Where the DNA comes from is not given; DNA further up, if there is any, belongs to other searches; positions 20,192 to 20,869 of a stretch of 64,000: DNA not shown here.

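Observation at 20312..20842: SpeD/AdoMetDC-fold gene arranged as an autonomous moron between tail-fibre and lysis genes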

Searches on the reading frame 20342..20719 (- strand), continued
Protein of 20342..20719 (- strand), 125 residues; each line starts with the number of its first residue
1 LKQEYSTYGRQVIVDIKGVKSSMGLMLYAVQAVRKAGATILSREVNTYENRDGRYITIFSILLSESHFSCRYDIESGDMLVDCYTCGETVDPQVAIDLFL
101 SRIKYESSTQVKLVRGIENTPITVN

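Call 66: fold_search(model_id=the predicted structure, library=pdb)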
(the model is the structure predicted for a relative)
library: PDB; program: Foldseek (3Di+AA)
matches with E <= 10: 1487; with E <= 0.001: 6
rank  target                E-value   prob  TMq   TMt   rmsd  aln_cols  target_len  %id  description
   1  1vr7_B                3.1e-07  1.00  0.75  0.79   2.0       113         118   25  Crystal structure of S-adenosylmethionine decarboxylase proenzyme (TM0655) from THERMOTOGA MARITIMA at 1.2 A resolutio (released 2005-03-15)
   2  1vr7_A                1.2e-06  1.00  0.75  0.78   2.0       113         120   25  Crystal structure of S-adenosylmethionine decarboxylase proenzyme (TM0655) from THERMOTOGA MARITIMA at 1.2 A resolutio (released 2005-03-15)
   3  1tlu_A                1.5e-06  1.00  0.76  0.80   2.2       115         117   24  Crystal Structure of Thermotoga maritima S-adenosylmethionine decarboxylase (released 2004-06-29)
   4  1tmi_A                2.2e-06  1.00  0.75  0.79   2.5       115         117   23  Structure of Thermotoga maritima S63A non-processing mutant S-adenosylmethionine decarboxylase (released 2004-06-29)
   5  2iii                  5.2e-06  1.00  0.74  0.77   2.4       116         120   23  Crystal structure of the adenosylmethionine decarboxylase (aq_254) from aquifex aeolicus vf5 (released 2007-10-09)
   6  3c6k_D                9.1e-04  1.00  0.45  0.20   5.5       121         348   14  Crystal structure of human spermine synthase in complex with spermidine and 5-methylthioadenosine (released 2008-02-19)
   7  6c0w_K                2.4e-03  0.99  0.37  0.28   8.5       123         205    7  Cryo-EM structure of human kinetochore protein CENP-N with the centromeric nucleosome containing CENP-A (released 2018-01-17)
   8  3c6k_B                2.5e-03  1.00  0.48  0.20   5.2       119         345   15  Crystal structure of human spermine synthase in complex with spermidine and 5-methylthioadenosine (released 2008-02-19)
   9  6bm7_F                3.5e-03  1.00  0.54  0.26   3.6       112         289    8  Crystal structure of Trypanosoma brucei AdoMetDC/prozyme heterodimer in complex with pyrimidineamine inhibitor UTSAM56 (released 2018-01-03)
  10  4kr1                  4.2e-03  1.00  0.52  0.33   4.0       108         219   11  Crystal structure of the kinetechore protein Iml3 from budding yeast (released 2013-12-18)
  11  1mhm_A                4.2e-03  1.00  0.49  0.28   6.0       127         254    9  Crystal structure of S-adenosylmethionine decarboxylase from potato (released 2002-12-11)
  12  7alz_A                5.2e-03  0.99  0.36  0.26   5.3       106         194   11  GqqA- a novel type of quorum quenching acylases (released 2021-08-04)
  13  5o3p_A                6.2e-03  0.98  0.35  0.43   7.1       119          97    6  Carbon regulatory PII-like protein SbtB from Synechocystis sp. 6803 in Apo state, trigonal crystal form (released 2018-05-16)
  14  7r30_B                6.9e-03  0.98  0.35  0.41   7.2       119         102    5  Carbon regulatory PII-like protein SbtB from Synechocystis sp. 6803 in complex with ADP and AMP resulting from ADP soa (released 2023-02-15)
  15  6eqt_B                7.3e-03  0.99  0.39  0.29   5.9       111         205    5  CRYSTAL STRUCTURE OF THE HUMAN KINETOCHORE PROTEIN CENP-N (released 2018-01-17)
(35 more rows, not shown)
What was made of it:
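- On Pfam PF02675 AdoMet_dc / class-1b AdoMetDC fold: Foldseek gives TM 0.75-0.80 and rmsd 2.0-2.5 A to 1vr7, 1tlu, 1tmi and 2iii (call 66).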

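Call 67: search_dna_similar(query=P0003, collection=phages, mode=protein, max_rows=60, max_evalue=0.001, rows=spread)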
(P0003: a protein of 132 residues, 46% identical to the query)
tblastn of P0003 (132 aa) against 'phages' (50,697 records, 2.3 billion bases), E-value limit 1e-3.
Records with a match: 150; places in all: 151; records where one place covers at least 80% of the query: 67.
Best place of each record, by identity: <60% 150.
By first word of the organism name: Synechococcus 105; Cyanophage 22; Prochlorococcus 6; Thermus 5; Bacillus 2; uncultured 2; Salmonella 2; Croceibacter 2; Microcystis 1; Moorella 1; and 2 more.
By host as written in the record: Synechococcus sp. 20; Synechococcus 20; - 17; Synechococcus sp. WH7803 14; Synechococcus sp. WH8102 12; Synechococcus sp. MW02 9; Synechococcus sp. WH 7803 8; Parasynechococcus marenigrum WH 8102 5; and 25 more.
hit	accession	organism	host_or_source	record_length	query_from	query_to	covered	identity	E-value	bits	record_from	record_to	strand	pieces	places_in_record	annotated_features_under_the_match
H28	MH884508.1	Bacillus phage vB_BcoS-136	Bacillus cohnii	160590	5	118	86%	50.0%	3e-36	135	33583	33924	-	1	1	speH: S-adenosylmethionine decarboxylase proenzyme precursor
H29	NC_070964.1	Synechococcus phage S-H38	Synechococcus sp. MW02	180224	10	118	83%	46.8%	1e-25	105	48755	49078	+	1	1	S-adenosylmethionine decarboxylase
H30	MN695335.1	Synechococcus phage B23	Synechoccus sp.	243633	10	117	82%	43.5%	9e-25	103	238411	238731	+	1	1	S-adenosylmethionine decarboxylase proenzyme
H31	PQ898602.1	Synechococcus phage S-SCSM2R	Synechococcus sp. WH7803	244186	10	119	83%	41.8%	2e-23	100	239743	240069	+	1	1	SpeD | hypothetical protein (x2)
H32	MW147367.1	Synechococcus phage S-H9-2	Synechococcus sp. WH 8102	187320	10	118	83%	39.5%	3e-17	82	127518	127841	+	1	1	S-adenosylmethionine decarboxylase proenzyme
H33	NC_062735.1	Synechococcus phage ACG-2014j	-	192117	11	120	83%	38.2%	6e-23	98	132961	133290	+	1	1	S-adenosylmethionine decarboxylase | DNA polymerase processivity factor | DNA endonuclease V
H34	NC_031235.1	Cyanophage S-RIM32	Synechococcus sp.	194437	10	117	82%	38.9%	7e-15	75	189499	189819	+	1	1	S-adenosylmethionine decarboxylase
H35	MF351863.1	Synechococcus phage Bellamy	Synechococcus str. WH8109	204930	5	106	77%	41.2%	3e-23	99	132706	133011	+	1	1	152: S-adenosylmethionine decarboxylase | 151: hypothetical protein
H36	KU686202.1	Synechococcus phage S-CAM4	Synechococcus sp.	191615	11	120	83%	37.3%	3e-22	96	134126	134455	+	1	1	S-adenosylmethionine decarboxylase proenzyme | sliding clamp DNA polymerase accessory protein | DenV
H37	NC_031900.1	Synechococcus phage S-CAM4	Synechococcus sp.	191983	11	120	83%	37.3%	3e-22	96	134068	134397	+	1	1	S-adenosylmethionine decarboxylase | DNA polymerase processivity factor | DNA endonuclease V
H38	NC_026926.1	Synechococcus phage ACG-2014j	-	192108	11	120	83%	37.3%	3e-22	96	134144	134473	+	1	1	S-adenosylmethionine decarboxylase | DNA polymerase processivity factor | DNA endonuclease V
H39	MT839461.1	Bacteriophage sp.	human fecal samples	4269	4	118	87%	35.7%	6e-18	84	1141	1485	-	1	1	record has no annotation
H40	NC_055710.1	Synechococcus phage S-CAM22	Synechococcus sp.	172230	11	106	73%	42.7%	2e-21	94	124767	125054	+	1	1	S-adenosylmethionine decarboxylase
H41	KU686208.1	Synechococcus phage S-CAM22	Synechococcus sp.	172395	11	106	73%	42.7%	2e-21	94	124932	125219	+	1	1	S-adenosylmethionine decarboxylase proenzyme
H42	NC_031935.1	Synechococcus phage S-WAM2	Synechococcus sp.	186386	8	117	83%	36.4%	3e-19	88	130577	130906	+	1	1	S-adenosylmethionine decarboxylase | DNA polymerase processivity factor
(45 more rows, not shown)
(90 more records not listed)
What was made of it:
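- About 150 deposited phage genomes carry speD (call 67).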

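Call 80: find_encoding_contigs(protein=P0015, flank=8000, max_places=3)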
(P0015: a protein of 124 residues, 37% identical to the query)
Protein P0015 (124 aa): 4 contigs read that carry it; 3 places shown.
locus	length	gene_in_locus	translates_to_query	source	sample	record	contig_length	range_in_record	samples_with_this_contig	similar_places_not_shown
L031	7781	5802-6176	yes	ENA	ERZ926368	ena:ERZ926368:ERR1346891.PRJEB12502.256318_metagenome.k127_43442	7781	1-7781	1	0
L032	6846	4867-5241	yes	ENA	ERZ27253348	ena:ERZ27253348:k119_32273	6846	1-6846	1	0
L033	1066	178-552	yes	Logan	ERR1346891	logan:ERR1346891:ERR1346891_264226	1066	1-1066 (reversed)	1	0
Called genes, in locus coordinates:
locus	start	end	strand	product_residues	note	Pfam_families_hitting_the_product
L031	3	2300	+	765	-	?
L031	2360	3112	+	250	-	-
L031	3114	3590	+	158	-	-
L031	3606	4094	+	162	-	-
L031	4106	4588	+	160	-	-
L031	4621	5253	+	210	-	-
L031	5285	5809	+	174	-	PF05708:Peptidase_C92 (weak)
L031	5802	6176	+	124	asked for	PF02675:AdoMet_dc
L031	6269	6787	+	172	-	PF05105:Phage_holin_4_1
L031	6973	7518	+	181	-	-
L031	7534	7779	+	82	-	?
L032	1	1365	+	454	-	?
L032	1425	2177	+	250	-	-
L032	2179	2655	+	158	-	-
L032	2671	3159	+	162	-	-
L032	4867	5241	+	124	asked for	PF02675:AdoMet_dc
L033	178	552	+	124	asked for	PF02675:AdoMet_dc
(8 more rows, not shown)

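Call 81: find_encoding_contigs(protein=P0066, flank=8000, max_places=3)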
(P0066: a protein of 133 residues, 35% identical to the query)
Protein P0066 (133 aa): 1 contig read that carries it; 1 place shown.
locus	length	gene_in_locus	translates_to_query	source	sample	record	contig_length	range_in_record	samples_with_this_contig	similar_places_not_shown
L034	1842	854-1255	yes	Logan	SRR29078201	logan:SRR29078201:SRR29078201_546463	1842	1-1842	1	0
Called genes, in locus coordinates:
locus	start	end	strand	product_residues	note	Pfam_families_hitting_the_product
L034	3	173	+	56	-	?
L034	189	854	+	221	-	PF02562:PhoH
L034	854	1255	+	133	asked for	PF02675:AdoMet_dc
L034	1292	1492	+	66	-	-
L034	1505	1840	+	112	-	?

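Call 83: search_protein_families(library=phrogs, proteins=[L031:3-2300:+, L031:2360-3112:+, L031:3114-3590:+, L031:3606-4094:+, L031:4106-4588:+, L031:4621-5253:+, L031:5285-5809:+, L031:6269-6787:+, L031:6973-7518:+, L031:7534-7779:+], max_evalue=0.001)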
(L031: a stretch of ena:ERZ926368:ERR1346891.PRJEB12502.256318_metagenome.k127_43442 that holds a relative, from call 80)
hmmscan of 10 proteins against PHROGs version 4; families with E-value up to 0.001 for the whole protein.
L031:3-2300:+ (765 aa): 5 families
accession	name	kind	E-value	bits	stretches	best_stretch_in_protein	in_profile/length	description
phrog_17134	-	unknown function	1e-09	38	1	7-135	229-358/739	-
phrog_23208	-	head and packaging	9e-08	31.7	1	37-114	159-236/840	virion structural protein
phrog_21457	-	unknown function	6.1e-07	29.8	0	39-86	138-185/435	-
phrog_1446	-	tail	1.2e-06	29.2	1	721-752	73-104/251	minor tail protein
phrog_32221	-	unknown function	0.00057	19.5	0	24-72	138-186/475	-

L031:2360-3112:+ (250 aa): 1 family
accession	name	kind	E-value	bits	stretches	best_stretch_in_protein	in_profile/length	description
phrog_8040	-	connector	0.00051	20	1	7-119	112-222/396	head closure Hc3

L031:3114-3590:+ (158 aa): 0 families

L031:3606-4094:+ (162 aa): 0 families

L031:4106-4588:+ (160 aa): 0 families

L031:4621-5253:+ (210 aa): 1 family
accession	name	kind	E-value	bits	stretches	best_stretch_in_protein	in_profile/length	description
phrog_1348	-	tail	6e-13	50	1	52-194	22-167/224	tail fiber protein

L031:5285-5809:+ (174 aa): 2 families
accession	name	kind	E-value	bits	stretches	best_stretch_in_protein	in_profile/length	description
phrog_1128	-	moron, auxiliary metabolic gene and host takeover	1.8e-11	44.9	1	6-134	21-141/381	enoyl-CoA hydratase/carnithine racemase-like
phrog_329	-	tail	0.00014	21.2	0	3-52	596-633/949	minor tail protein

L031:6269-6787:+ (172 aa): 0 families

L031:6973-7518:+ (181 aa): 1 family
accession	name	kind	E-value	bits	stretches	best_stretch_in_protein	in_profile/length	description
phrog_8048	-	DNA, RNA and nucleotide metabolism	4.8e-16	59.8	1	5-152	132-271/273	HNH endonuclease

L031:7534-7779:+ (82 aa): 0 families

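Call 85: find_encoding_contigs(protein=P0081, flank=8000, max_places=2)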
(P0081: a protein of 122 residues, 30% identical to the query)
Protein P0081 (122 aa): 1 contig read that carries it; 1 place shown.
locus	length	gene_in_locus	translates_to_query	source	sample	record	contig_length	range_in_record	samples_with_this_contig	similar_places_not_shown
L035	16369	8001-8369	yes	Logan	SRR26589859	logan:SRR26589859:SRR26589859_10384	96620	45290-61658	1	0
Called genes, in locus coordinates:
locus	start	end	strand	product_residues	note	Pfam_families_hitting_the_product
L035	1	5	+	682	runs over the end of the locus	PF25788:Ig_Rha78A_N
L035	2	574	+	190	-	-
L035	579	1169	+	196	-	-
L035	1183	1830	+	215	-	PF14301:DUF4376 (weak)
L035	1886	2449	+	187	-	PF05708:Peptidase_C92 (weak)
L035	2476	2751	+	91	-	-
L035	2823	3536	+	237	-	PF27453:XepA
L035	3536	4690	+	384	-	PF00657:Lipase_GDSL, PF13472:Lipase_GDSL_2, PF17182:OSK (weak)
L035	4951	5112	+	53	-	PF18903:DUF5659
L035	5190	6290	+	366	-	PF18780:HNH_repeat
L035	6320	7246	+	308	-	PF00112:Peptidase_C1, PF05036:SPOR (weak)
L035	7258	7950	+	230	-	PF01510:Amidase_2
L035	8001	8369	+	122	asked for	PF02675:AdoMet_dc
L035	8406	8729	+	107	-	-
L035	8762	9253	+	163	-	-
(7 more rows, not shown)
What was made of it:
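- His68-less variants recur beside lysis genes in three phages (calls 80, 85).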

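Call 86: find_encoding_contigs(protein=P0014, flank=8000, max_places=2)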
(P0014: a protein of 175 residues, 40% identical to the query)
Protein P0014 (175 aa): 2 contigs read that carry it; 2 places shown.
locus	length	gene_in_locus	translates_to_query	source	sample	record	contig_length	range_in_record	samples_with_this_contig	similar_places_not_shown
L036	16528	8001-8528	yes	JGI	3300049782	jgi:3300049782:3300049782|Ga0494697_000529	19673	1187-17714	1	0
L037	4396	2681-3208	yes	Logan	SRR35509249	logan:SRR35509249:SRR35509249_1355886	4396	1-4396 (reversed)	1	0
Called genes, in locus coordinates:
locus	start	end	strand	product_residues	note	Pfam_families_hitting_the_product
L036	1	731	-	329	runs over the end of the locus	PF12639:Colicin-DNase, PF14414:WHH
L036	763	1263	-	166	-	-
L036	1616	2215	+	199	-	-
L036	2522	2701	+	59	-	-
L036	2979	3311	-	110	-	-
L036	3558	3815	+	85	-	-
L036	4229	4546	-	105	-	PF00157:Pou (weak), PF01381:HTH_3 (weak)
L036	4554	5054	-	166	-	-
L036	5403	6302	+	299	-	PF14338:Mrr_N, PF04471:Mrr_cat, PF22722:NA-iREase1, PF13156:Mrr_cat_2 (faint)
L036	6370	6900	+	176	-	-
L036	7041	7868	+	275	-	PF01145:Band_7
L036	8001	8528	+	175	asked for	PF02675:AdoMet_dc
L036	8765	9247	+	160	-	-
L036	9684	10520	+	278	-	PF00561:Abhydrolase_1, PF12146:Hydrolase_4, PF12697:Abhydrolase_6, PF00326:Peptidase_S9 (faint), PF02230:Abhydrolase_2 (faint), PF08386:Abhydrolase_4 (weak)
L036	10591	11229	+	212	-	PF00302:CAT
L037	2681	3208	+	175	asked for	PF02675:AdoMet_dc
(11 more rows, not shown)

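Call 87: find_encoding_contigs(protein=P0016, flank=8000, max_places=2)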
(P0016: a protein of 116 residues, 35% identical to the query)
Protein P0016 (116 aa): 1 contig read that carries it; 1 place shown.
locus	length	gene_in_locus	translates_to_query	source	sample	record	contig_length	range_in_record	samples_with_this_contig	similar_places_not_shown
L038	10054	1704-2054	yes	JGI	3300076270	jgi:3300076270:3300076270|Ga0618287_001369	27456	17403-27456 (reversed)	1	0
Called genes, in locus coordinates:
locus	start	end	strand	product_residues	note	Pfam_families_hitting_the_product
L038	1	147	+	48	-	?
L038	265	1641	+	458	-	PF13638:PIN_4, PF13401:AAA_22 (faint), PF02562:PhoH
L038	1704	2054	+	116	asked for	PF02675:AdoMet_dc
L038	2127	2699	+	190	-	PF06725:3D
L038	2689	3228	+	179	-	PF13392:HNH_3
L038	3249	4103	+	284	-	PF13730:HTH_36 (weak)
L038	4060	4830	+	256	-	-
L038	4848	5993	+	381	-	PF00154:RecA_N, PF06745:ATPase, PF21096:RecA_C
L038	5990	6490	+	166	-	-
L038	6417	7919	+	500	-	PF00772:DnaB, PF03796:DnaB_C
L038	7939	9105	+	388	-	PF08275:DNAG_N, PF01751:Toprim (weak), PF13155:Toprim_2, PF13662:Toprim_4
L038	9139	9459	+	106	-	-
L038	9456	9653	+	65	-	-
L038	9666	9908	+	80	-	-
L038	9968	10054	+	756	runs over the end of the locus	PF03477:ATP-cone, PF00317:Ribonuc_red_lgN, PF02867:Ribonuc_red_lgC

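Call 88: find_encoding_contigs(protein=P0067, flank=8000, max_places=2)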
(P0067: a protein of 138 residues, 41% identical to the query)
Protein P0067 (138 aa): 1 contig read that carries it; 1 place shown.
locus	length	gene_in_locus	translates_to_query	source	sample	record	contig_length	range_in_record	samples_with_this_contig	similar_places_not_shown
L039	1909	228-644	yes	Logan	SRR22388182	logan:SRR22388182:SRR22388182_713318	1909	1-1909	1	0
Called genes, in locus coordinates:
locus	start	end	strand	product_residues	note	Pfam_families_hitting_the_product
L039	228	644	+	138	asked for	PF02675:AdoMet_dc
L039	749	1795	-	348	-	PF01594:AI-2E_transport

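Call 89: find_encoding_contigs(protein=P0114, flank=8000, max_places=2)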
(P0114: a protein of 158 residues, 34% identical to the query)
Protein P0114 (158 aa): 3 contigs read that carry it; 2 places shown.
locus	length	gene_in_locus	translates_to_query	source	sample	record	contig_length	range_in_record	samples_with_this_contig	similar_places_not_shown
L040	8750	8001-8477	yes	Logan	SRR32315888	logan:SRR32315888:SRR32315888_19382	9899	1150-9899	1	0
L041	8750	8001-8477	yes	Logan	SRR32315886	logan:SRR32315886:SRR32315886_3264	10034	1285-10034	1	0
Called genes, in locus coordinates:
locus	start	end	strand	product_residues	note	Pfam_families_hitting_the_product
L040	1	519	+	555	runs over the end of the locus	?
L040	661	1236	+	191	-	-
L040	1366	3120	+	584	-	PF09972:DUF2207, PF20990:DUF2207_C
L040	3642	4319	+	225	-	PF00590:TP_methylase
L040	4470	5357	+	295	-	PF02355:SecD_SecF_C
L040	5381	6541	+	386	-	PF13439:Glyco_transf_4 (weak), PF00534:Glycos_transf_1, PF13692:Glyco_trans_1_4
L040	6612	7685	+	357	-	PF00162:PGK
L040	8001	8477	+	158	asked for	PF02675:AdoMet_dc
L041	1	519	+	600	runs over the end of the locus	?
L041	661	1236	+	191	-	-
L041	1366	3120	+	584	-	PF09972:DUF2207, PF20990:DUF2207_C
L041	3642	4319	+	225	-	PF00590:TP_methylase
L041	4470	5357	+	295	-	PF02355:SecD_SecF_C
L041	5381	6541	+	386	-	PF13439:Glyco_transf_4 (weak), PF00534:Glycos_transf_1, PF13692:Glyco_trans_1_4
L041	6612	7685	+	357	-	PF00162:PGK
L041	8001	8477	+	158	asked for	PF02675:AdoMet_dc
